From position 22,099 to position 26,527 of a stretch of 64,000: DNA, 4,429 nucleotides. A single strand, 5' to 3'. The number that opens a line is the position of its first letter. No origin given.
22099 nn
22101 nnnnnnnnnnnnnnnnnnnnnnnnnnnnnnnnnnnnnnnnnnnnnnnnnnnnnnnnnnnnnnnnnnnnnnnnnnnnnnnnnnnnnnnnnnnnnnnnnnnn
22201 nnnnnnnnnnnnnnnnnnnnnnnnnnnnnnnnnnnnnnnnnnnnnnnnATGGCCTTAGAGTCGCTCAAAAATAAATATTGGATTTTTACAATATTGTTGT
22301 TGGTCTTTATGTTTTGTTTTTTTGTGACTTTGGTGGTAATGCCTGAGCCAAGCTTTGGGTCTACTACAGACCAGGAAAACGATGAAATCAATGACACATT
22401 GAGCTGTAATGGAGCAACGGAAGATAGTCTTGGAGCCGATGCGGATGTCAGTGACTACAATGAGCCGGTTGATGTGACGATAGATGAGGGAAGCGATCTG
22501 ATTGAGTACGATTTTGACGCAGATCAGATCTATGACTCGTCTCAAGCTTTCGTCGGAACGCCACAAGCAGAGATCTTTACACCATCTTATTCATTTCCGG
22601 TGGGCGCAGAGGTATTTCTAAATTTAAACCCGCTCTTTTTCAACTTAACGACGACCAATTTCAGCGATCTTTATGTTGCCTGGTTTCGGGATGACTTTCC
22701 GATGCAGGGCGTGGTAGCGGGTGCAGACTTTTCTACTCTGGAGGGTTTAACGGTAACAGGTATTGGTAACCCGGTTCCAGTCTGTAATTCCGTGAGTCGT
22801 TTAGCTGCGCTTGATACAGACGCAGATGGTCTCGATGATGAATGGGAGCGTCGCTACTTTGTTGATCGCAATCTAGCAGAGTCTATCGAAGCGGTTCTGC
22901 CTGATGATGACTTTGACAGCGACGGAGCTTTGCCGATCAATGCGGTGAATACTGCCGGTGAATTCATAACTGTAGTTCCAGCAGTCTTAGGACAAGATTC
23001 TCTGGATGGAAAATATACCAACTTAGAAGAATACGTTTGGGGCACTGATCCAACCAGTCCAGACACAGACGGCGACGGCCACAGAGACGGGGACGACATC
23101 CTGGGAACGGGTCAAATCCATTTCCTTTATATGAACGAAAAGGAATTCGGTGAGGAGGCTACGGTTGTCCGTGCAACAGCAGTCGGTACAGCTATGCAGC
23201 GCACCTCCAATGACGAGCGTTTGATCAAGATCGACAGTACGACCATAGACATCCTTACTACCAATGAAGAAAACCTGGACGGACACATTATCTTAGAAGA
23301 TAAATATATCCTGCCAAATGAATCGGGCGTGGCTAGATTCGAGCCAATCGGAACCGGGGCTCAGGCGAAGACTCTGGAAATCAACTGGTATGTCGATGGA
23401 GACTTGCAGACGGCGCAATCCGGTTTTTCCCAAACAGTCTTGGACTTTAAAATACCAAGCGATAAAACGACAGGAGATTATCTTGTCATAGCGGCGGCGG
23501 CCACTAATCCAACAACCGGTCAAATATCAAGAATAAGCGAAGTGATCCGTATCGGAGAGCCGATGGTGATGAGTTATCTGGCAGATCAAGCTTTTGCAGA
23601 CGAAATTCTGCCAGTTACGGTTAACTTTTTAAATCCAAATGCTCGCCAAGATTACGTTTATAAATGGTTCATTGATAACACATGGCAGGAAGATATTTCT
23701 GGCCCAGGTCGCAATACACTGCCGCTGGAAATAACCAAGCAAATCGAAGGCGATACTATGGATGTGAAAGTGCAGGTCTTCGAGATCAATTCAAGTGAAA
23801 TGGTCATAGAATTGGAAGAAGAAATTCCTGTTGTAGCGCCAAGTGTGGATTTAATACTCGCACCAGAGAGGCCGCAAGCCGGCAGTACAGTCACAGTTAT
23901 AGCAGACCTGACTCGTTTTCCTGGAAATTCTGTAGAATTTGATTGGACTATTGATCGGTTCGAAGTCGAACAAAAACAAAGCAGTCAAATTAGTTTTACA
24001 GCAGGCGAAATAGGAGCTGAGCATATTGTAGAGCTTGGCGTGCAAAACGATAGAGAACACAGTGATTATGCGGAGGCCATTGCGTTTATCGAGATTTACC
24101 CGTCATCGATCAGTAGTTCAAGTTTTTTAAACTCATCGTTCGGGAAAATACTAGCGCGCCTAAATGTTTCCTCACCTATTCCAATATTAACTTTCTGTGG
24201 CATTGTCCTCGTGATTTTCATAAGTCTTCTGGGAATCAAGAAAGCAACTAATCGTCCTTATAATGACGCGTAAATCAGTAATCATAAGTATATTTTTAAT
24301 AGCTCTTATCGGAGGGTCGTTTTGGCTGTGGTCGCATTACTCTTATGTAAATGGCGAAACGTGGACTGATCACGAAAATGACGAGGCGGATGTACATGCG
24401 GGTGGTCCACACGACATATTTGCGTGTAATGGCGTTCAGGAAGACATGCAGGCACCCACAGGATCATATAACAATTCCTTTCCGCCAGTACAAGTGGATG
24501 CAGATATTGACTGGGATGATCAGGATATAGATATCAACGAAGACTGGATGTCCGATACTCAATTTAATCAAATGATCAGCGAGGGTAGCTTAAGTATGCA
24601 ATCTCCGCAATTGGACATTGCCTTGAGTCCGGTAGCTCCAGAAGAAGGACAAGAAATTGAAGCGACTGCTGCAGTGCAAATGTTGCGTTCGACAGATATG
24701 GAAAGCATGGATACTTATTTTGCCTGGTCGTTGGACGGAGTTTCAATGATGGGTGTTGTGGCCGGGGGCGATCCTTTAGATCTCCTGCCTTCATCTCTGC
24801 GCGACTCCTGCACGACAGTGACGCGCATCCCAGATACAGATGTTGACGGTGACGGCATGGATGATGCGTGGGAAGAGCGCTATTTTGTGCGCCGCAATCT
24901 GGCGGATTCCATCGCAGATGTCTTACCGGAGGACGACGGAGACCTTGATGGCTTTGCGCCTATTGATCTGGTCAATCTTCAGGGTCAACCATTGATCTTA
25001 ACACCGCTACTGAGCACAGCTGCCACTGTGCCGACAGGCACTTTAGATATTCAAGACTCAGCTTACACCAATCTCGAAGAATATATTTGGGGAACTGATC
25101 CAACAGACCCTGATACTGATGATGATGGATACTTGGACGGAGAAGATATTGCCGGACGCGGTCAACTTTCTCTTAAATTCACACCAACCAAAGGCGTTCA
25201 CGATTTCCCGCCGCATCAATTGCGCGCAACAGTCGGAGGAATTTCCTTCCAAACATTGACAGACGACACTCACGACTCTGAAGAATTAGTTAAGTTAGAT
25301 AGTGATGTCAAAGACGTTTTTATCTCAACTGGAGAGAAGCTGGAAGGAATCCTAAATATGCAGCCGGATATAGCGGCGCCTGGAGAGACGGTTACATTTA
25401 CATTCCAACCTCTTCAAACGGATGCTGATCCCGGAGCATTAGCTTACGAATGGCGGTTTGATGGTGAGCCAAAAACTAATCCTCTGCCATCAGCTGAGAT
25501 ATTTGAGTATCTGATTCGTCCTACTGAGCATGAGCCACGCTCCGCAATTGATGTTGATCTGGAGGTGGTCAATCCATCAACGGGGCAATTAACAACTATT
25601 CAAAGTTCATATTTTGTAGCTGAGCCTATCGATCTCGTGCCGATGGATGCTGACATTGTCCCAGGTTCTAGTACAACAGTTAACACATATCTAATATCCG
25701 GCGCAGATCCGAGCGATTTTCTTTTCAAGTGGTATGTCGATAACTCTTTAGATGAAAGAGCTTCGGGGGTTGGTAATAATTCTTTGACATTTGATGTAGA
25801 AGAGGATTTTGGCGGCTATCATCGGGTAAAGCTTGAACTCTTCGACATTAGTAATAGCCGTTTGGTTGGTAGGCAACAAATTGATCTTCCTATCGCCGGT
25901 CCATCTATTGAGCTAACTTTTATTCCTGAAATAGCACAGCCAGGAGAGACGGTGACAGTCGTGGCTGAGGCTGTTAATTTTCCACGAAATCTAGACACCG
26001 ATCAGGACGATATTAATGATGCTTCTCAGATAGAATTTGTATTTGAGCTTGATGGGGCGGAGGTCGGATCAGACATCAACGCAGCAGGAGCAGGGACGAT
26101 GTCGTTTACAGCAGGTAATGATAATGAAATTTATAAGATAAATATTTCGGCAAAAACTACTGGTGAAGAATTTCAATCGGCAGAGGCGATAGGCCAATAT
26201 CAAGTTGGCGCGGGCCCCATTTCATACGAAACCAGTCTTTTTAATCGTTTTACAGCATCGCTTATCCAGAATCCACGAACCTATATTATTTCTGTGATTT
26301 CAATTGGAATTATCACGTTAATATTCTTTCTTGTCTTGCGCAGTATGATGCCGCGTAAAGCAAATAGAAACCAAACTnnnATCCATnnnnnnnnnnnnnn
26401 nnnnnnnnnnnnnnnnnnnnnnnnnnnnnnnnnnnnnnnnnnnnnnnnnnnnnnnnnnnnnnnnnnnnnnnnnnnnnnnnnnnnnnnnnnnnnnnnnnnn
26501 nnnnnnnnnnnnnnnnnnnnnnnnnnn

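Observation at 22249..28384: Three tandem paralogous double-anchored surface proteins with a conserved Cys-Asn-Gly motif and TSP3 calcium-binding repeats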

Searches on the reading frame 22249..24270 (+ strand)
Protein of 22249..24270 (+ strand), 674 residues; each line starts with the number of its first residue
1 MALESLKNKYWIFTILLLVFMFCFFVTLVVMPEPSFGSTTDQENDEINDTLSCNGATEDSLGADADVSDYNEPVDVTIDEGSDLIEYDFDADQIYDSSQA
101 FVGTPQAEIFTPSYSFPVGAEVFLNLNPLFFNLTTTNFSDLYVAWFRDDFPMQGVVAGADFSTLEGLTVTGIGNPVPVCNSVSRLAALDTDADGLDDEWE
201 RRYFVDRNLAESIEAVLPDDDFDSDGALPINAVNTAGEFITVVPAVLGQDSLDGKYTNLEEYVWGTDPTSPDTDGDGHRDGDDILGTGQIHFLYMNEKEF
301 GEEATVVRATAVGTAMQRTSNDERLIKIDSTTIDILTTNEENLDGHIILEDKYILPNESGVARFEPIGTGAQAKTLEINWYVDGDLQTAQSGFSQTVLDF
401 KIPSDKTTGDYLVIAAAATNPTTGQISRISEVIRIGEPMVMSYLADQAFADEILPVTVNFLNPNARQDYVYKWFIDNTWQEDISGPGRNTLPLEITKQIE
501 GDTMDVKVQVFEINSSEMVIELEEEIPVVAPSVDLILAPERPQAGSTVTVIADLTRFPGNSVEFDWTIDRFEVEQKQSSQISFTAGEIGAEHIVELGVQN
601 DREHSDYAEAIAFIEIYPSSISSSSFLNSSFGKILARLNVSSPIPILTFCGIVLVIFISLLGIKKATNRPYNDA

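Call 5: search_protein_families(library=pfam, proteins=[window:22249-24270:+], max_evalue=1)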
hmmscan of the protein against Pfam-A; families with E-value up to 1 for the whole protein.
window:22249-24270:+ (674 aa): 0 families

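Call 35: search_protein_representatives(alignment_id=A1)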
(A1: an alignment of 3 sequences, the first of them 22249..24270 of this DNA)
Query: 3 sequences, 671 profile positions. Proteins with E-value up to 0.001 (for the whole library): 1234; up to 1e-10: 193; up to 1e-30: 74. The best 150 are listed.
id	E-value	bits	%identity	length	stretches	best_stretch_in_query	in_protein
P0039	0.0e+00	1076.0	-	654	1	18-671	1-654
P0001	0.0e+00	1042.5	-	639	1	28-670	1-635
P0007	1.6e-264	895.7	-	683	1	24-662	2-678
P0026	6.2e-108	378.2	-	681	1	30-613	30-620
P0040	8.7e-101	354.6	-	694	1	23-658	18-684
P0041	8.5e-93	328.2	-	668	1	20-618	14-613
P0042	4.0e-92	325.9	-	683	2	71-640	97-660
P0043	6.4e-92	325.2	-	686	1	13-620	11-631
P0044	3.8e-91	322.7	-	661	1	36-645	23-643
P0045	2.1e-89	316.9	-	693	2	98-652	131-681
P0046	5.1e-60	219.8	-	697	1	40-603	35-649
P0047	7.9e-58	212.6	-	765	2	98-387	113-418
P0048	6.0e-57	209.7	-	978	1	98-654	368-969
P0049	4.4e-56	206.8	-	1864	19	218-281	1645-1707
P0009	1.3e-54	202.0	-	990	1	85-638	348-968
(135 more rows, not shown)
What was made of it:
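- Closest known: Bacterial thrombospondin type 3 repeat proteins. Same: Representative-library hits to profile positions about 177-283 are dominated by TSP3-repeat proteins (call 35).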

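Call 68: search_protein_families(library=ncbifam, proteins=[window:22249-24270:+], max_evalue=0.01)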
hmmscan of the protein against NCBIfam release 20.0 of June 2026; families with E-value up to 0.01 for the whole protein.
window:22249-24270:+ (674 aa): 0 families

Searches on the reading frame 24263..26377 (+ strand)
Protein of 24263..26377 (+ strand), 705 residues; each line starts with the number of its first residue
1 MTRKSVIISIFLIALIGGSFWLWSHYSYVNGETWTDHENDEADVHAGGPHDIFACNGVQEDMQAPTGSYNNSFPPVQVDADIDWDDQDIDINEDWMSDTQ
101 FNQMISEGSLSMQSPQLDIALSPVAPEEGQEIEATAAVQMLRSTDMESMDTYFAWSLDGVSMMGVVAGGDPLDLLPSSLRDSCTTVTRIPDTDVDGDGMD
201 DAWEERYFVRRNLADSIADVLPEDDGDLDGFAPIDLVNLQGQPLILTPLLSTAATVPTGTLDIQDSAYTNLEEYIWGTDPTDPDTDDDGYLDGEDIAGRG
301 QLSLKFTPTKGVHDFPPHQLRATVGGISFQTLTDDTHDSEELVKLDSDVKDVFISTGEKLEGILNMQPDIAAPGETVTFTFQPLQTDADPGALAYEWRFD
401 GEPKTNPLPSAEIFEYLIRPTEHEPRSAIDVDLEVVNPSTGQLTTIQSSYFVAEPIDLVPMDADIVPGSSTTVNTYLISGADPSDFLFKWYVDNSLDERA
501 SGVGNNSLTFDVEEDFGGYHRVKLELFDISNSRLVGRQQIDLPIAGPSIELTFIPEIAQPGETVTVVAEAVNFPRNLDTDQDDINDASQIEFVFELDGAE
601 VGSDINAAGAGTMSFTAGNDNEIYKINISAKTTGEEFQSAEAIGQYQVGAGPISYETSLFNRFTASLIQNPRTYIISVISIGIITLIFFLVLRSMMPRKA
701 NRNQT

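Call 5: search_protein_families(library=pfam, proteins=[window:24263-26377:+], max_evalue=1)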
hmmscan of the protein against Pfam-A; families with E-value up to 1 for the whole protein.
window:24263-26377:+ (705 aa): 2 families
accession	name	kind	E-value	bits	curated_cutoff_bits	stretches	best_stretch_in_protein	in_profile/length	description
PF13927.12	Ig_3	-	0.02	15.8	30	0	370-407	12-44/78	Immunoglobulin domain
PF00801.26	PKD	-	0.029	14.8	23.5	1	365-403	5-41/80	PKD domain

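Call 34: find_homologous_proteins(query=A2, max_evalue=0.00001)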
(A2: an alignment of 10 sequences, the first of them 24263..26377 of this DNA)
Query A2 (10 sequences) (705 aa, profile of the alignment): 19 proteins with E <= 0.00001 among 8000 candidates.
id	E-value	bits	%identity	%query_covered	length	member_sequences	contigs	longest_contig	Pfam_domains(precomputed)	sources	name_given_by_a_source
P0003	4.4e-271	919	29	90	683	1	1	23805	PF18884.6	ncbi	-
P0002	8.3e-265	898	31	98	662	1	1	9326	-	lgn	-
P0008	1.1e-258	878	100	100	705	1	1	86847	-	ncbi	ncbi:hypothetical protein ACFL1U_00545 [Patescibacteria group bacterium]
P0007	3.6e-250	850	77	96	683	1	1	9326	-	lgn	-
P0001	7.8e-250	849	30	94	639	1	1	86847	-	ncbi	ncbi:hypothetical protein ACFL1U_00550 [Patescibacteria group bacterium]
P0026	7.5e-227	773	30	93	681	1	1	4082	-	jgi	jgi:hypothetical protein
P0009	6.9e-189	648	29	64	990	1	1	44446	-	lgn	-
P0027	2.8e-145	503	30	77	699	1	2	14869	-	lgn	-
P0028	5.6e-136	473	33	94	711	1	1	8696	-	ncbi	-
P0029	5.9e-123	430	32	94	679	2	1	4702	-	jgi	-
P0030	8.1e-61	224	27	49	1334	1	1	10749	-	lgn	-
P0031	3.0e-32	130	27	14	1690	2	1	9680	PF07495.20,PF15418.13,PF22352.3,PF00801.27,PF18981.7,PF20009.5,PF16403.12,PF06832.19,PF24107.2,PF16967.12,PF18911.7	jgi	jgi:PKD repeat protein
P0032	2.1e-19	88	31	8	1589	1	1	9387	PF18884.6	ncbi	-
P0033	4.2e-14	70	30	17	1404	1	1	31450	PF17957.8,PF18884.6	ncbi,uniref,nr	ncbi:hypothetical protein DDZ13_14615 [Coraliomargarita sinensis]|uniref:Probable pectate lyase C n=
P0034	3.1e-12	64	57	4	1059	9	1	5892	PF18884.6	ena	-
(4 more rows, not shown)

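Call 39: find_related_loci(query=A2, collection=genome_contigs, flank=10000)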
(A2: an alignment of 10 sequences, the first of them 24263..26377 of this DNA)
Query A2 (705 aa) in genome_contigs; peptide patterns used: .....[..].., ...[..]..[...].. (x = any residue, [..] = any of these).
599 stretches matched a pattern (row limit reached: there are more); 31 encode a relative of the query (tblastn E <= 1e-3); 31 distinct loci.
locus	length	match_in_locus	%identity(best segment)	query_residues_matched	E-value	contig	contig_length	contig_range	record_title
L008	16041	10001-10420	33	244-358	7e-8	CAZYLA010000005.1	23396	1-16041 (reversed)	MAG TPA_asm: uncultured Candidatus Saccharibacteria bacterium isolate binchicken_co19_598 genome assembly, contig: NODE_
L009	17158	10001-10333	39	192-296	1e-7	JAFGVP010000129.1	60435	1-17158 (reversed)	MAG: Pontiellaceae bacterium isolate ZodW_Metabat.175 k87_18356516, whole genome shotgun sequence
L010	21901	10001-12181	39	191-295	2e-7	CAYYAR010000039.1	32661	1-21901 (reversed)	MAG TPA_asm: uncultured Verrucomicrobiota bacterium isolate SRP319275_co3_139 genome assembly, contig: NODE_1611_length_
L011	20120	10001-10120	53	272-311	2e-6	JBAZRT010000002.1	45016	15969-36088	MAG: Parcubacteria group bacterium isolate SO_2017_GW1_154 NODE_3982_length_45016_cov_1.029183_OW334_2017, whole genome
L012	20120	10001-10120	52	257-298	5e-6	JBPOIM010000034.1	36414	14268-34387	MAG: Candidatus Anderseniibacteriota bacterium isolate MAG_1567 c_000000551382, whole genome shotgun sequence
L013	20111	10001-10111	57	269-305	4e-6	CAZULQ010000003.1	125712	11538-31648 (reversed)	MAG TPA_asm: uncultured Clostridium sp. isolate SRP350583_co1_578 genome assembly, contig: NODE_145_length_125712_cov_28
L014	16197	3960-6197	34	82-383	4e-6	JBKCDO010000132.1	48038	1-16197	MAG: Flavobacteriales bacterium isolate samp_463_VAMB_503 samp_463_322247, whole genome shotgun sequence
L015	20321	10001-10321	36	193-296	6e-6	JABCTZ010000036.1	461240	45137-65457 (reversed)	MAG: Candidatus Heimdallarchaeota archaeon isolate HM7_B34 k127_2098272, whole genome shotgun sequence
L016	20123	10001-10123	49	256-296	7e-6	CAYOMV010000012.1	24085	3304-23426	MAG TPA_asm: uncultured Gammaproteobacteria bacterium isolate SRP141376_co5_39 genome assembly, contig: NODE_4979_length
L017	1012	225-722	33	193-452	4e-6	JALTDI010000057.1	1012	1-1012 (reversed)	MAG: Desulfurellales bacterium isolate S014_maxbin2_scaf2bin.002 S014_NODE_129917_length_1012_cov_42.598870, whole genom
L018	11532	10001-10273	34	261-344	1e-5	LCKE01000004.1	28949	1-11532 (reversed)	MAG: Parcubacteria group bacterium GW2011_GWF2_45_11 UW91_C0004, whole genome shotgun sequence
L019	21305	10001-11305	35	174-300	1e-6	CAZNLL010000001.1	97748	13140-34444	MAG TPA_asm: uncultured Desulfobacteraceae bacterium isolate binchicken_co334_233 genome assembly, contig: NODE_271_leng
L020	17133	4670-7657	36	190-394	2e-5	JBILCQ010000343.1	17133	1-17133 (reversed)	MAG: Flavobacteriales bacterium isolate ME2016-06-30_3300036399_group7_bin13 Rohwer_bin986_scaffold_1644_c1, whole genom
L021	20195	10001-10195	34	193-297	2e-5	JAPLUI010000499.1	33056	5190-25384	MAG: Verrucomicrobia bacterium isolate LacPavin_0419_WC70L_MAG_62_22 LacPavin_0419_WC70L_scaffold_269707, whole genome s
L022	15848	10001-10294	33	261-369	2e-5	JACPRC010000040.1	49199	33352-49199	MAG: Planctomycetota bacterium isolate NC_groundwater_669_Ag_B-0.1um_68_34 B_1_S1_Biohub_coassembly_k141_981345, whole g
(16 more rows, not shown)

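Call 43: find_encoding_contigs(protein=P0030, flank=10000, max_places=2)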
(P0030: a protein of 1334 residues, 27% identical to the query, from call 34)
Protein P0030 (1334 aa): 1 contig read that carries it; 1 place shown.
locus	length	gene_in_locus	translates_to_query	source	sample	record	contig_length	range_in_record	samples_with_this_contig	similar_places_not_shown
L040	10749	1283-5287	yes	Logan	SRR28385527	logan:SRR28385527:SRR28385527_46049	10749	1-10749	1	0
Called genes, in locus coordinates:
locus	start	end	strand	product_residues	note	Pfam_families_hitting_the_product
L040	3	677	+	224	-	?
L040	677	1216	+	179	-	-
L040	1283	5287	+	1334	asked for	-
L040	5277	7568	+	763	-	-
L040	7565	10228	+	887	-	-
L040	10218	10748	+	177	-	?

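Call 60: search_solved_structures(query=A2, max_evalue=0.01, show_alignments=2)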
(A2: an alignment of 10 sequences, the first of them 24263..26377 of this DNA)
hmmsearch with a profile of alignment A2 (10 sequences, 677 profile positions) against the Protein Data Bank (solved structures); distinct sequences matched with E-value up to 0.01: 1.
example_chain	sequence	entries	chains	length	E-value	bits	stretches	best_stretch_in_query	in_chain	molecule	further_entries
5vf3_Z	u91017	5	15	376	7.6e-10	41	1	349-620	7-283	Highly immunogenic outer capsid protein | Hoc, highly immunogenic outer capsid protein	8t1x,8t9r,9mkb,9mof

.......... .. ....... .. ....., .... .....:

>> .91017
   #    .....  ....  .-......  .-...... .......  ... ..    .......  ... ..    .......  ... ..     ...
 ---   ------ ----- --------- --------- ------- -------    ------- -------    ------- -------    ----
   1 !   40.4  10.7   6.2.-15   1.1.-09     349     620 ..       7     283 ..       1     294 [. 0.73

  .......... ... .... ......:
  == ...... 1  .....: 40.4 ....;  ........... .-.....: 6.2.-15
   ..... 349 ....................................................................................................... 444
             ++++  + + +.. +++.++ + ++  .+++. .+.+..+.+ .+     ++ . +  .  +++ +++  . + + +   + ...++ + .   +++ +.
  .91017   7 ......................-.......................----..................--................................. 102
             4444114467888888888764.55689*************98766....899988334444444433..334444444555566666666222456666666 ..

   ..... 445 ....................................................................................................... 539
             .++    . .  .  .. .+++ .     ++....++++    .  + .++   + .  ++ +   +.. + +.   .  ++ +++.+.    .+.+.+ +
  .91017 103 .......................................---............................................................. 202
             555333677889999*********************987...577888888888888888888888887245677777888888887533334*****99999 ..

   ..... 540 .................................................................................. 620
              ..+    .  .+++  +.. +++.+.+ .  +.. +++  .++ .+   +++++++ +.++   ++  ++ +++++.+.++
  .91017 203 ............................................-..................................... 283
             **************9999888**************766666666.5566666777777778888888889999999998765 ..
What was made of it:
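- On Ig-like / PKD / Hoc-type beta-sandwich repeats: The family profile matches T4 Hoc 5vf3_Z at E 7.6e-10 over profile positions 349-620 (call 60).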

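Call 68: search_protein_families(library=ncbifam, proteins=[window:24263-26377:+], max_evalue=0.01)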
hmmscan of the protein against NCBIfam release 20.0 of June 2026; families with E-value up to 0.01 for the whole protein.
window:24263-26377:+ (705 aa): 0 families

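Call 79: find_encoding_contigs(protein=P0028, flank=10000, max_places=2)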
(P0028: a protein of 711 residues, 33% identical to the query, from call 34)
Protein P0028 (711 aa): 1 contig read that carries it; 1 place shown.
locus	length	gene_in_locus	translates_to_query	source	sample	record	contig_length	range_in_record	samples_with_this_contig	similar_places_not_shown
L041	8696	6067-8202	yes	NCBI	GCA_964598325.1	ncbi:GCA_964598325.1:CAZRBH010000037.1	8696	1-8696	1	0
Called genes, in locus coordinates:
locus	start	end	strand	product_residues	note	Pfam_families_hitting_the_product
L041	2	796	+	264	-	?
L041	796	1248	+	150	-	PF12666:PrgI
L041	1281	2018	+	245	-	PF26593:TraC-like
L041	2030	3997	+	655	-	PF01935:DUF87, PF12846:AAA_10, PF19044:P-loop_TraG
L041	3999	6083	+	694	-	-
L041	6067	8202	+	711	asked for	-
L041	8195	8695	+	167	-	?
